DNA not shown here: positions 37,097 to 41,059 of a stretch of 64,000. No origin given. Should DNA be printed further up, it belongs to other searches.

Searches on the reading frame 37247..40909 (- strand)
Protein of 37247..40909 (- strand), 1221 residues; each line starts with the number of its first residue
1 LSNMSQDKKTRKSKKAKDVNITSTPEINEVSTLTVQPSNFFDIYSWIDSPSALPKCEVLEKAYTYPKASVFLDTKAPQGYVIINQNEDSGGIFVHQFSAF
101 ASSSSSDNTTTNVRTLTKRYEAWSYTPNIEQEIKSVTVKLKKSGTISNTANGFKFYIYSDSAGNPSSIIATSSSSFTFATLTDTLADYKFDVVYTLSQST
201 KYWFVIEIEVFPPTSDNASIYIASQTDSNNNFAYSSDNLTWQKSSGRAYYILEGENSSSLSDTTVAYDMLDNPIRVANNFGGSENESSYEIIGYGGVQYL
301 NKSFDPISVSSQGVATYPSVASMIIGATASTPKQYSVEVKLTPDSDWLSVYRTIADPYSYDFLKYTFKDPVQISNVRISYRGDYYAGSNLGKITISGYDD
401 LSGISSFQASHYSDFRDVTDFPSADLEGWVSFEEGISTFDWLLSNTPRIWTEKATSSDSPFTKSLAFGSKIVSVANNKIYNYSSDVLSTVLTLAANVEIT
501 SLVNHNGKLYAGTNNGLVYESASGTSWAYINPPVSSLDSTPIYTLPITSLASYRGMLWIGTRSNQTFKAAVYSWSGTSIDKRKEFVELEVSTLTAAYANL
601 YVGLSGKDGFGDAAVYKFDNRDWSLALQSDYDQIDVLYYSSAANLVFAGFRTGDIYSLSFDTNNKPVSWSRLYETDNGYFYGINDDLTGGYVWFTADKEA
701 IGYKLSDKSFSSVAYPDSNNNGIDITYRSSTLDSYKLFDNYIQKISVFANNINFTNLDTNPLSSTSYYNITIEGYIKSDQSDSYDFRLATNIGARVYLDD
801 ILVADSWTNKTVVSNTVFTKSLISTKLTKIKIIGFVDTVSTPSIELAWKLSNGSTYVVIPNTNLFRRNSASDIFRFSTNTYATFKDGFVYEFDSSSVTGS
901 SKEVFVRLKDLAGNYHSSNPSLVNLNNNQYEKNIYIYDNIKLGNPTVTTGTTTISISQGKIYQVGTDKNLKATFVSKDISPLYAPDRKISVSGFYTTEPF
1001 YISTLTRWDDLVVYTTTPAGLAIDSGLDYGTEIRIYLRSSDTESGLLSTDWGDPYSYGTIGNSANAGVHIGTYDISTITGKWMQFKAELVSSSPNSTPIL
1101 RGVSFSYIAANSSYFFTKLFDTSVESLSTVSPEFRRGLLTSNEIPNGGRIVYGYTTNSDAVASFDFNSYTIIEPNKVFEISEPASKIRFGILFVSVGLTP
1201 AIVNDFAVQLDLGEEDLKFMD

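Call 10: search_protein_families(library=pfam, max_evalue=0.01, proteins=[window:37247-40909:-])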
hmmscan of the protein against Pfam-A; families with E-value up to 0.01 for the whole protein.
window:37247-40909:- (1221 aa): 1 family
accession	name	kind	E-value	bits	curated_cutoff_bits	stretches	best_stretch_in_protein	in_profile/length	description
PF07691.17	PA14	-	8.5e-08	32.6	24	1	751-858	29-143/147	PA14 domain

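Call 11: search_protein_families(library=phrogs, max_evalue=0.01, proteins=[window:37247-40909:-])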
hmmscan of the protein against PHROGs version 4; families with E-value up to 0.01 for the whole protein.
window:37247-40909:- (1221 aa): 0 families
